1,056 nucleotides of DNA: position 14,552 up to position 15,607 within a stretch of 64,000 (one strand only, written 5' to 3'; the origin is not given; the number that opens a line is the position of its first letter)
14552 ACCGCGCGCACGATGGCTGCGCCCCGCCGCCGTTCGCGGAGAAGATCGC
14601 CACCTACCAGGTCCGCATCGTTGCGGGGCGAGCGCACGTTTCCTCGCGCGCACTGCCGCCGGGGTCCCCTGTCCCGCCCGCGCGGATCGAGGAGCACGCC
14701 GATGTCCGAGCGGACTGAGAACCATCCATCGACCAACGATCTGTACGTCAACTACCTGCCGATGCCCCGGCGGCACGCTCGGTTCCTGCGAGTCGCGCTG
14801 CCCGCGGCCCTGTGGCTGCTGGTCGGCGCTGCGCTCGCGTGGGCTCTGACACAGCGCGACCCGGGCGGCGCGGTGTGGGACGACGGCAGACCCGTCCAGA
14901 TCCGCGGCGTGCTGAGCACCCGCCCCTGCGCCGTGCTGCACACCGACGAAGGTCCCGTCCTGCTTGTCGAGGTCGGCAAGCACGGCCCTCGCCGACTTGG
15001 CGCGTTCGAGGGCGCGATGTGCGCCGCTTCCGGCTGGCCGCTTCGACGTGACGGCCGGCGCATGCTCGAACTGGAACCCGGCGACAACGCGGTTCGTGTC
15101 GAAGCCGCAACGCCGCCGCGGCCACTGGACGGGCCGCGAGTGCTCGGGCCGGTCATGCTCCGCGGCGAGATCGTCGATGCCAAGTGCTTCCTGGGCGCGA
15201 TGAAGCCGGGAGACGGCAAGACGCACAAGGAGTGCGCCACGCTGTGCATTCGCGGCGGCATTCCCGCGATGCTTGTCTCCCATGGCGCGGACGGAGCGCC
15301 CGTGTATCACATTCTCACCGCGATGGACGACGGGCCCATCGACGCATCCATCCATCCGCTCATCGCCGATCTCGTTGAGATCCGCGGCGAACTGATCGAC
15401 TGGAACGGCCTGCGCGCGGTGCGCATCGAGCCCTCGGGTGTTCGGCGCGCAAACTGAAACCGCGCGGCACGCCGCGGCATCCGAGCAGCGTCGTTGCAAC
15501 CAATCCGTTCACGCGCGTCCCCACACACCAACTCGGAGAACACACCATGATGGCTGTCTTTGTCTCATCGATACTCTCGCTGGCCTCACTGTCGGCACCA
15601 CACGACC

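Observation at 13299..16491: Candidate membrane redox/metal module downstream of the ZAS system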

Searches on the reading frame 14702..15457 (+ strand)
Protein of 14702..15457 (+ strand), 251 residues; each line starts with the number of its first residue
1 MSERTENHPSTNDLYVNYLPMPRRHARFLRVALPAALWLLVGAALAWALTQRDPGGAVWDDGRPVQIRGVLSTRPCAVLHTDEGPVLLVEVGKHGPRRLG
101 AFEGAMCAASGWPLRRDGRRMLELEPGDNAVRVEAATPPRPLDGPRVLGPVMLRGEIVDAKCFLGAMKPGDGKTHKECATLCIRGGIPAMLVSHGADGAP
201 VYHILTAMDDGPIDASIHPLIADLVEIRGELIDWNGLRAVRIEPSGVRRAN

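Call 5: search_protein_families(library=pfam, proteins=[window:14702-15457:+], max_evalue=0.1)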
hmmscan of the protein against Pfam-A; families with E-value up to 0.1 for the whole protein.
window:14702-15457:+ (251 aa): 0 families

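Call 6: search_protein_families(library=ncbifam, proteins=[window:14702-15457:+], max_evalue=0.1)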
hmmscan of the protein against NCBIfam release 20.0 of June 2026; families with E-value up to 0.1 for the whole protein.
window:14702-15457:+ (251 aa): 0 families

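Call 7: find_homologous_proteins(query=window:14702-15457:+)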
Query window:14702-15457:+ (251 aa): 845 proteins with E <= 0.001 among 4866 candidates; the best 120 are listed.
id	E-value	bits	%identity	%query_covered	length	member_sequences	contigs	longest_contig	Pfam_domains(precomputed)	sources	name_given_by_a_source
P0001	6.3e-163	559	98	100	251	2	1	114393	-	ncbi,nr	ncbi:MAG: hypothetical protein KF869_10405 [Phycisphaeraceae bacterium]|nr:hypothetical protein [Phy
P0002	7.3e-120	417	76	97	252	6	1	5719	-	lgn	-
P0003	2.8e-80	288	55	95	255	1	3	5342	-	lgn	-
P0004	3.1e-78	281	56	96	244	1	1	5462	PF19135.6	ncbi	-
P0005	4.3e-78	281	55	95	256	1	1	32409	-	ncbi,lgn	-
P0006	4.8e-78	280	52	97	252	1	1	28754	-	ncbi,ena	-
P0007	1.2e-77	279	53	95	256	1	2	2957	-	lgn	-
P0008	3.5e-77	278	51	99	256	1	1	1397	-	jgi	jgi:hypothetical protein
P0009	6.7e-77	277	54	97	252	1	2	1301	-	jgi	jgi:hypothetical protein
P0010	1.5e-76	276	53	95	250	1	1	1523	-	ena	-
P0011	9.8e-76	273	51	95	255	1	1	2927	-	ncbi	-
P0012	2.3e-75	272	52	95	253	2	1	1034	-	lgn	-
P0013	4.6e-75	271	53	94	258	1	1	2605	-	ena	-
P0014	5.0e-75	270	54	94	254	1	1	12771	-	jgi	jgi:hypothetical protein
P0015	5.8e-75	270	54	95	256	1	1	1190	-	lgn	-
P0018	7.9e-75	270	53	98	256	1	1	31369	PF19135.6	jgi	jgi:hypothetical protein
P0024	5.3e-74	267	52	99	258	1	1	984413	-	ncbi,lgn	-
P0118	1.2e-58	217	47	96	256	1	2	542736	-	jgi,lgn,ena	-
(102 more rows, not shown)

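Call 10: find_encoding_contigs(protein=P0024, flank=8000, max_places=2)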
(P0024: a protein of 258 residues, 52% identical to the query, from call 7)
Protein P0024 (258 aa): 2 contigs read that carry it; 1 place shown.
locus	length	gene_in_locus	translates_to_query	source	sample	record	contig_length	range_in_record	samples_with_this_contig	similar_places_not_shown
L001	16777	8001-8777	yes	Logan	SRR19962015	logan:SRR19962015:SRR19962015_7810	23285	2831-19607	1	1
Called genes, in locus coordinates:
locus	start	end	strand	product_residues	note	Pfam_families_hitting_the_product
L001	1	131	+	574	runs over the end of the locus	PF00155:Aminotran_1_2, PF00702:Hydrolase, PF13419:HAD_2, PF13242:Hydrolase_like (faint)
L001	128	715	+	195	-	PF00475:IGPD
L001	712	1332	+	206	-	PF00117:GATase, PF07685:GATase_3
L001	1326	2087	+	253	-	PF00977:His_biosynth, PF01207:Dus (faint), PF05690:ThiG (faint), PF01180:DHO_dh (faint)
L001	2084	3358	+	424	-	PF00977:His_biosynth, PF01502:PRA-CH, PF01503:PRA-PH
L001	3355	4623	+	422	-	PF00815:Histidinol_dh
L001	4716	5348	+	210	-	PF07638:Sigma70_ECF (weak), PF04542:Sigma70_r2, PF08281:Sigma70_r4_2, PF04545:Sigma70_r4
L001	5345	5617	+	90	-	PF13490:zf-HC2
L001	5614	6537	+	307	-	PF07228:SpoIIE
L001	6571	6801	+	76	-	-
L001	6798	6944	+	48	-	-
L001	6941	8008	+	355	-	PF01794:Ferric_reduct, PF00355:Rieske, PF13806:Rieske_2, PF22543:Rieske_4 (weak)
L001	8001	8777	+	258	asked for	-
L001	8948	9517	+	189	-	PF12867:DinB_2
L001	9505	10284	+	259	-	PF05742:TANGO2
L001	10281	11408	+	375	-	-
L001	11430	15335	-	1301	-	-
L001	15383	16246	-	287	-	-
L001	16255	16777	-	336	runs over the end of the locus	PF13519:VWA_2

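Call 11: find_encoding_contigs(protein=P0118, flank=8000, max_places=2)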
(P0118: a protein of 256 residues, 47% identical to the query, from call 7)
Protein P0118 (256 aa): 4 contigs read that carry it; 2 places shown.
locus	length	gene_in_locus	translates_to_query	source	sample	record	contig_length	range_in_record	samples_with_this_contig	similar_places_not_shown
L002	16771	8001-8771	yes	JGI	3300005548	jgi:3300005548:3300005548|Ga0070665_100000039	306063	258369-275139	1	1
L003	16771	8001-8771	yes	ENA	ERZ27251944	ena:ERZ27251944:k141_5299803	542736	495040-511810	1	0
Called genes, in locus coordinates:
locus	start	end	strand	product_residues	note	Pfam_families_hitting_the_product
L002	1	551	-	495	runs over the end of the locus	PF00989:PAS, PF13426:PAS_9, PF24820:Diguanyl_cycl_sensor (weak), PF02518:HATPase_c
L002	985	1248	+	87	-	-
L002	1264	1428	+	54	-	PF11752:DUF3309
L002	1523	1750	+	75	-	PF11381:DUF3185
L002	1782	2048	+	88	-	-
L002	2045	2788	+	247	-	PF00072:Response_reg, PF00486:Trans_reg_C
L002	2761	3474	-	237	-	PF04127:DFP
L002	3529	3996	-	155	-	-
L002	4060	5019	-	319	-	PF04945:YHS (weak)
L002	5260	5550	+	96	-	PF13490:zf-HC2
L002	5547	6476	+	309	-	PF07228:SpoIIE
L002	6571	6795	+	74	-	-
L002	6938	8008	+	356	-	PF01794:Ferric_reduct, PF00355:Rieske, PF13806:Rieske_2 (weak)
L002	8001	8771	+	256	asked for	-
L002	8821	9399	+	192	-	-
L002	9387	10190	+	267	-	PF05742:TANGO2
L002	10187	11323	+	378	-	-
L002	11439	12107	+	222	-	PF07638:Sigma70_ECF, PF04542:Sigma70_r2, PF08281:Sigma70_r4_2, PF04545:Sigma70_r4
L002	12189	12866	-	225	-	PF03473:MOSC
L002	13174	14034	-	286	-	PF05448:AXE1 (faint), PF00561:Abhydrolase_1, PF12146:Hydrolase_4, PF12697:Abhydrolase_6 (weak)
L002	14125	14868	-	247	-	-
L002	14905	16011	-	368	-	-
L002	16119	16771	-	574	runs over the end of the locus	PF00795:CN_hydrolase, PF02540:NAD_synthase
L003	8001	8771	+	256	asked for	-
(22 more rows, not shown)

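Call 14: find_related_loci(query=A1, collection=genome_contigs, flank=10000)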
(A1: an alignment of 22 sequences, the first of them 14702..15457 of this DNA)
Query A1 (251 aa) in genome_contigs; peptide patterns used: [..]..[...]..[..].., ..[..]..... (x = any residue, [..] = any of these).
313 stretches matched a pattern; 305 encode a relative of the query (tblastn E <= 1e-3); the best 80 are kept; 80 distinct loci.
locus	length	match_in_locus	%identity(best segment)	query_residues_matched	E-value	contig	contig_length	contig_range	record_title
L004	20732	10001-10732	52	11-249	1e-79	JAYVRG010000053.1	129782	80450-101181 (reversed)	MAG: Phycisphaerales bacterium isolate GL72_UP_metabinner_9 GL72_UP_metabinner_9_52, whole genome shotgun sequence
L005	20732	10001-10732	54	13-249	5e-78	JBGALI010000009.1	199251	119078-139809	MAG: Phycisphaerales bacterium isolate MAG_AAO_H125.64 AAOH125-64_opera_contig_327, whole genome shotgun sequence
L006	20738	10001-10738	53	12-249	5e-77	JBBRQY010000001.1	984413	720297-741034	MAG: Phycisphaerales bacterium isolate metawrap_la1_85 W_la1_85_k141_1188614L_984413_cov_23.5391, whole genome shotgun s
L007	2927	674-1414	51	11-249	1e-74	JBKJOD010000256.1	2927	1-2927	MAG: Phycisphaerales bacterium isolate ant_bin.395 k117_3986766, whole genome shotgun sequence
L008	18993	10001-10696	56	9-242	2e-72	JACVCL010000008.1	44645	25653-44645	MAG: Phycisphaerales bacterium isolate Desfum bin_1_GBBB08 NODE_91_length_44645_cov_11.199245, whole genome shotgun sequ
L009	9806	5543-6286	51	9-249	7e-72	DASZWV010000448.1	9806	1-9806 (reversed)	MAG TPA_asm: Phycisphaerales bacterium isolate SMAG_U6166 k141_394756, whole genome shotgun sequence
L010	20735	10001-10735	52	10-249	1e-70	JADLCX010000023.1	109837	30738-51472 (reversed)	MAG: Phycisphaerales bacterium isolate SJ249 c_000000341181, whole genome shotgun sequence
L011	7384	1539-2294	50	6-249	1e-68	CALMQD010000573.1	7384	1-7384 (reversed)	MAG TPA_asm: uncultured Phycisphaerales bacterium isolate SRR5676451_bin.35_CONCOCT_v1.1_MAG genome assembly, contig: ER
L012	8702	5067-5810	53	9-249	2e-67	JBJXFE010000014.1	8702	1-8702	MAG: Phycisphaerales bacterium isolate F1F2.bin.534 k127_4340496, whole genome shotgun sequence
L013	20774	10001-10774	50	1-249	3e-66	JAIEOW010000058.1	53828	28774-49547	MAG: Phycisphaerales bacterium isolate co.spades.DASTOOL.1kb_150 c_000000443164, whole genome shotgun sequence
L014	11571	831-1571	49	10-249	3e-65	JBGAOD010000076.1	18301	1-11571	MAG: Phycisphaerales bacterium isolate MAG_AAO_H10.069 AAOH10-69_opera_contig_8997, whole genome shotgun sequence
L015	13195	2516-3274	49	8-249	7e-65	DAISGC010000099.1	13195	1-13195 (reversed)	MAG TPA_asm: Phycisphaerales bacterium isolate CTOTU1214 NODE_3348_length_13195_cov_12.855936, whole genome shotgun sequ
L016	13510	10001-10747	47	4-249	8e-62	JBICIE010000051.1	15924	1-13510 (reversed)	MAG: Phycisphaerales bacterium JB039 k141_137378, whole genome shotgun sequence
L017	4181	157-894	46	9-249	2e-60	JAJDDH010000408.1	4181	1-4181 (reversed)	MAG: Phycisphaerales bacterium isolate OFTM80 OFTM80_407, whole genome shotgun sequence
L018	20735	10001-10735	44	12-249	8e-60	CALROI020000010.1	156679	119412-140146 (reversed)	MAG: Phycisphaera mikurensis NBRC 102666 isolate JJ-K1D7-64-2-mx-bin571 genome assembly, contig: JJ-K1D7-64-C17, whole g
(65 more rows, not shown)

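Call 18: predict_structure(alignment_id=A1)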
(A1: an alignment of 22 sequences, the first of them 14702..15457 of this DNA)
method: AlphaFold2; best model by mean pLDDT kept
length: 251 residues; sequences in the alignment: 22
mean_pLDDT: 85.1   pTM: 0.74
mean pLDDT of the five models: 85.1, 84.8, 84.7, 84.2, 83.1
residues with pLDDT >= 90: 153; 70-90: 54; 50-70: 34; < 50: 10
segments of 3 or more residues with pLDDT < 50: 168-170
pLDDT, mean of each block of 10 residues (from residue 1): 50 57 92 97 89 59 88 93 92 72 94 86 90 83 92 95 63 74 91 91 95 96 96 95 97 87
secondary structure, 60 per line:
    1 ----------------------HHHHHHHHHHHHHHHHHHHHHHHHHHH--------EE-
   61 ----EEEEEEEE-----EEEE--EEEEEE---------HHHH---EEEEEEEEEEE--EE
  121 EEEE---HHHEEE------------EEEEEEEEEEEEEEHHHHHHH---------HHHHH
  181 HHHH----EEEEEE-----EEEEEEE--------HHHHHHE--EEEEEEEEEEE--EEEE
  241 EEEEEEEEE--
elements in order: H23-49 E65-72 E78-81 E84-89 H99-102 E106-116 E119-124 E131-133 E146-159 H160-166 H176-184 E189-194 E200-206 H215-220 E224-234 E237-249

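Call 22: fold_search(model_id=the predicted structure, library=pdb)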
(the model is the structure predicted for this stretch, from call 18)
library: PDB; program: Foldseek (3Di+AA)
matches with E <= 10: 489; with E <= 0.001: 0
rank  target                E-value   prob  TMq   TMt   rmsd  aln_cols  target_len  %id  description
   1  1se8                  1.4e-03  0.82  0.20  0.24  15.6       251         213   12  Structure of single-stranded DNA-binding protein (SSB) from D. radiodurans (released 2004-06-15)
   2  3udg_B                1.2e-02  0.51  0.20  0.23  15.7       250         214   12  Structure of Deinococcus radiodurans SSB bound to ssDNA (released 2012-05-16)
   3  3udg_C                2.6e-02  0.33  0.20  0.23  15.7       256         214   12  Structure of Deinococcus radiodurans SSB bound to ssDNA (released 2012-05-16)
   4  6aqh_B                2.9e-02  0.94  0.21  0.12   7.9       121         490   18  Crystal Structure of Lysyl-tRNA Synthetase from Mycobacterium thermoresistibile complexed with L-lysine and Cladospori (released 2017-08-30)
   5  1iz6_C                3.7e-02  0.21  0.18  0.28  13.2       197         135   11  Crystal Structure of Translation Initiation Factor 5A from Pyrococcus Horikoshii (released 2003-01-28)
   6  6aqg_D                4.1e-02  0.96  0.24  0.14   6.5       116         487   17  Crystal Structure of Lysyl-tRNA Synthetase from Mycobacterium ulcerans complexed with L-lysine and Cladosporin (released 2017-08-30)
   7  9qc3                  4.1e-02  0.94  0.24  0.14   9.3       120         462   17  CRYSTAL STRUCTURE OF LYSYL-TRNA SYNTHETASE FROM Mycobacterium tuberculosis COMPLEXED WITH L-LYSINE AND INHIBITOR DDD0199 (released 2025-08-13)
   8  5z7d_B                4.1e-02  0.51  0.22  0.15  16.3       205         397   10  p204HINab-dsDNA complex structure (released 2019-01-30)
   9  8c5y_B                7.4e-02  0.92  0.22  0.29   4.6       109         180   14  RPA tetrameric supercomplex from Pyrococcus abyssi (released 2023-05-03)
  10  3eiv_D                7.8e-02  0.96  0.22  0.53   7.6       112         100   11  Crystal Structure of Single-stranded DNA-binding protein from Streptomyces coelicolor (released 2009-09-08)
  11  8aaj_B                7.8e-02  0.93  0.22  0.29   7.0       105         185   13  Crystal structure of the Pyrococcus abyssi RPA (apo form) (released 2023-05-03)
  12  7r4w                  7.8e-02  0.72  0.21  0.45   8.2       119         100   13  Single stranded DNA binding protein SSB M5 from Fervidobacterium gondwanense (released 2023-08-23)
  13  8aas_B                1.1e-01  0.87  0.22  0.29   4.8       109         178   14  Crystal structure of the Pyrococcus abyssi RPA trimerization core bound to poly-dT20 ssDNA (released 2023-05-03)
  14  1sru_B                1.2e-01  0.84  0.22  0.52   7.1       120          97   14  Crystal structure of full length E. coli SSB protein (released 2004-08-03)
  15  9qbr                  1.2e-01  0.63  0.20  0.12   9.5       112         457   14  CRYSTAL STRUCTURE OF LYSYL-TRNA SYNTHETASE FROM Mycobacterium tuberculosis COMPLEXED WITH L-LYSINE AND INHIBITOR DDD0199 (released 2025-08-13)
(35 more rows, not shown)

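Call 24: search_protein_families(library=pfam, proteins=[P0004, P0018, window:14702-15457:+], max_evalue=10)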
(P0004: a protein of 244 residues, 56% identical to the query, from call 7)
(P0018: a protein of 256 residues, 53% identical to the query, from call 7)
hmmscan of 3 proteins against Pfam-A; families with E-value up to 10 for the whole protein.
P0004 (244 aa): 2 families
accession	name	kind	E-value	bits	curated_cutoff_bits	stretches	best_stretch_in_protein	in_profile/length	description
PF19135.5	DUF5818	-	1.5e-06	28.1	27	2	62-114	2-46/57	Protein of unknown function (DUF5818)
PF01757.29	Acyl_transf_3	-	0.14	11.6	31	1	19-57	73-111/326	Acyltransferase domain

P0018 (256 aa): 3 families
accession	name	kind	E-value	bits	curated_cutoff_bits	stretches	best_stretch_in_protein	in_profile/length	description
PF19135.5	DUF5818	-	3.2e-06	27.1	27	1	101-128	26-50/57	Protein of unknown function (DUF5818)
PF13567.11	DUF4131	-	0.0011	19.1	31.6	1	23-76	26-79/165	Domain of unknown function (DUF4131)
PF05437.17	AzlD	-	0.18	12.4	23.7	1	16-54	24-62/99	Branched-chain amino acid transport protein (AzlD)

window:14702-15457:+ (251 aa): 1 family
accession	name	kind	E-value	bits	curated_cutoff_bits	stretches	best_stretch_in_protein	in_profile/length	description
PF13567.11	DUF4131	-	0.11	12.6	31.6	1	24-75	26-77/165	Domain of unknown function (DUF4131)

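Call 26: search_protein_families(library=pfam, proteins=[L001:8948-9517:+, L001:9505-10284:+, L001:10281-11408:+, L001:6571-6801:+, L001:6798-6944:+, L002:4060-5019:-, L002:3529-3996:-], max_evalue=1)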
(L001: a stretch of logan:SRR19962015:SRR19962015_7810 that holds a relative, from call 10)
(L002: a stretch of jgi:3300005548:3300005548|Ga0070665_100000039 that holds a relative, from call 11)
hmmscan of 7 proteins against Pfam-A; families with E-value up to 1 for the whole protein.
L001:8948-9517:+ (189 aa): 4 families
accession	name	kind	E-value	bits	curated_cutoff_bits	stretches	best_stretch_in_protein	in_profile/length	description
PF12867.12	DinB_2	-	6e-11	43.3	24.8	2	29-157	7-128/128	DinB superfamily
PF05163.17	DinB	-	0.0028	18.1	23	1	31-170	19-151/165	DinB family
PF04978.18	MST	-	0.014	16.3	27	1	20-154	2-137/149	Mycothiol-S-transferase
PF09165.15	Ubiq-Cytc-red_N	-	0.08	14.2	22.9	1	93-171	2-73/75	Ubiquinol-cytochrome c reductase 8 kDa, N-terminal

L001:9505-10284:+ (259 aa): 1 family
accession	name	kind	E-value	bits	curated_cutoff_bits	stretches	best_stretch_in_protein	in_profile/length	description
PF05742.17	TANGO2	-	2.2e-09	38.3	22.6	1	21-110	18-106/257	Transport and Golgi organisation 2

L001:10281-11408:+ (375 aa): 3 families
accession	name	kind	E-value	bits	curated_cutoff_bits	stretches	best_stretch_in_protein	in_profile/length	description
PF03133.20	TTL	-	0.0085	15.8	20.1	1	114-175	51-109/292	Tubulin-tyrosine ligase family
PF08443.16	RimK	-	0.0099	15.9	21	1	121-171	31-81/188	RimK-like ATP-grasp domain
PF02786.22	CPSase_L_D2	-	0.1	12.5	19.8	1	128-162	36-70/211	Carbamoyl-phosphate synthase L chain, ATP binding domain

L001:6571-6801:+ (76 aa): 0 families

L001:6798-6944:+ (48 aa): 0 families

L002:4060-5019:- (319 aa): 1 family
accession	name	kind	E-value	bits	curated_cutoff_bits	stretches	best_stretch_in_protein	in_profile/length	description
PF04945.19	YHS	-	2.9e-06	27.6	30.3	1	201-246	1-46/47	YHS domain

L002:3529-3996:- (155 aa): 3 families
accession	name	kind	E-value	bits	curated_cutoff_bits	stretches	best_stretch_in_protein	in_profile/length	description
PF13564.11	DoxX_2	-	0.0019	18.8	26.3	1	13-91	1-84/103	DoxX-like family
PF07291.16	MauE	-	0.018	15.8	27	1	9-85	3-84/128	Methylamine utilisation protein MauE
PF19382.4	DUF5957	-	0.05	14.1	23.8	1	100-137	11-45/59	Family of unknown function (DUF5957)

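Call 36: search_protein_representatives(alignment_id=A1)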
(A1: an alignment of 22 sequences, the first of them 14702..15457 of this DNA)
Query: 22 sequences, 257 profile positions. Proteins with E-value up to 0.001 (for the whole library): 2677; up to 1e-10: 1698; up to 1e-30: 1185. The best 150 are listed.
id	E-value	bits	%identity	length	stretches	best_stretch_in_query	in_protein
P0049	1.0e-110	385.5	-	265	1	5-257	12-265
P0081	5.4e-99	347.1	-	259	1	1-257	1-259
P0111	2.7e-94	331.7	-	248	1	10-257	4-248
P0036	6.3e-93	327.2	-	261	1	11-257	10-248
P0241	7.1e-92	323.8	-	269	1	8-257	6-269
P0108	1.1e-88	313.3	-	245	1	12-256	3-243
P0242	3.2e-88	311.8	-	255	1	5-256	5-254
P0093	2.3e-87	309.0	-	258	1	12-257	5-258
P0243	2.1e-86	305.9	-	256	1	1-257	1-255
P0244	1.2e-85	303.4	-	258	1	6-257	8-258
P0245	2.2e-85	302.5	-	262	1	7-257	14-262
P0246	5.5e-85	301.2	-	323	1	8-257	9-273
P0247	7.6e-85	300.7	-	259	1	9-256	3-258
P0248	7.8e-83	294.2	-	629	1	7-257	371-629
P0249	1.0e-82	293.8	-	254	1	2-256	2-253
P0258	7.9e-81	287.6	-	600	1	8-256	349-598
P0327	2.9e-72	259.5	-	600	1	8-256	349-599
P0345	1.0e-70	254.5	-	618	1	7-256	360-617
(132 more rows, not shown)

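Call 37: search_protein_families(library=pfam, proteins=[P0248, P0258, P0327, P0345, P0246], max_evalue=0.01)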
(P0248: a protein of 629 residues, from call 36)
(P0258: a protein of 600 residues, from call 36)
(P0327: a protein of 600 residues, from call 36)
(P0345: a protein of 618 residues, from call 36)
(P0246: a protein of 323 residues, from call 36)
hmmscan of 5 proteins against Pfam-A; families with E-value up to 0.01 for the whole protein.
P0248 (629 aa): 4 families
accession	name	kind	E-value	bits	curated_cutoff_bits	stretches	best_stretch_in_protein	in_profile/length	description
PF00355.32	Rieske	-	2.5e-15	56.6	20.3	1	237-322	2-87/88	Rieske [2Fe-2S] domain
PF01794.25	Ferric_reduct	-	3.9e-10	40.3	28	1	57-182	2-121/121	Ferric reductase like transmembrane component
PF13806.12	Rieske_2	-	6.7e-07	29.6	27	1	237-334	2-104/104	Rieske-like [2Fe-2S] domain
PF22543.2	Rieske_4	-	0.00013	22.6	28.4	1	252-304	14-70/119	Soluble Rieske-type ferredoxin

P0258 (600 aa): 5 families
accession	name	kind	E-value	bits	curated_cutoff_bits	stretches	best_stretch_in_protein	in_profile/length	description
PF00355.32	Rieske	-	1.7e-13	50.7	20.3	1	233-307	2-75/88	Rieske [2Fe-2S] domain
PF01794.25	Ferric_reduct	-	1.6e-12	48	28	1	57-181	2-120/121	Ferric reductase like transmembrane component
PF13806.12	Rieske_2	-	5.7e-08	33.1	27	1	233-329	2-103/104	Rieske-like [2Fe-2S] domain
PF22543.2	Rieske_4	-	1e-05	26.2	28.4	1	237-305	4-75/119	Soluble Rieske-type ferredoxin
PF19135.5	DUF5818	-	0.00026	20.9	27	0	442-461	25-44/57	Protein of unknown function (DUF5818)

P0327 (600 aa): 4 families
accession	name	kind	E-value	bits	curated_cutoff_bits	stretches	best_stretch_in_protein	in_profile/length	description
PF00355.32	Rieske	-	1.1e-16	60.9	20.3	1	231-304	2-74/88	Rieske [2Fe-2S] domain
PF01794.25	Ferric_reduct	-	2.5e-13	50.6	28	1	56-181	1-120/121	Ferric reductase like transmembrane component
PF13806.12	Rieske_2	-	1.5e-09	38.1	27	1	231-328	2-104/104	Rieske-like [2Fe-2S] domain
PF22543.2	Rieske_4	-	4.1e-06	27.5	28.4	1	252-299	20-71/119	Soluble Rieske-type ferredoxin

P0345 (618 aa): 4 families
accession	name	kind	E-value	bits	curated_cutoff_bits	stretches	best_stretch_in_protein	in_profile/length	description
PF00355.32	Rieske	-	4.4e-15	55.8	20.3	1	234-320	1-87/88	Rieske [2Fe-2S] domain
PF01794.25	Ferric_reduct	-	7.7e-10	39.3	28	1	55-180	1-120/121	Ferric reductase like transmembrane component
PF13806.12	Rieske_2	-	9.6e-08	32.4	27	1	234-331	1-103/104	Rieske-like [2Fe-2S] domain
PF22543.2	Rieske_4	-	0.0017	19.1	28.4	1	257-302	21-70/119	Soluble Rieske-type ferredoxin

P0246 (323 aa): 0 families
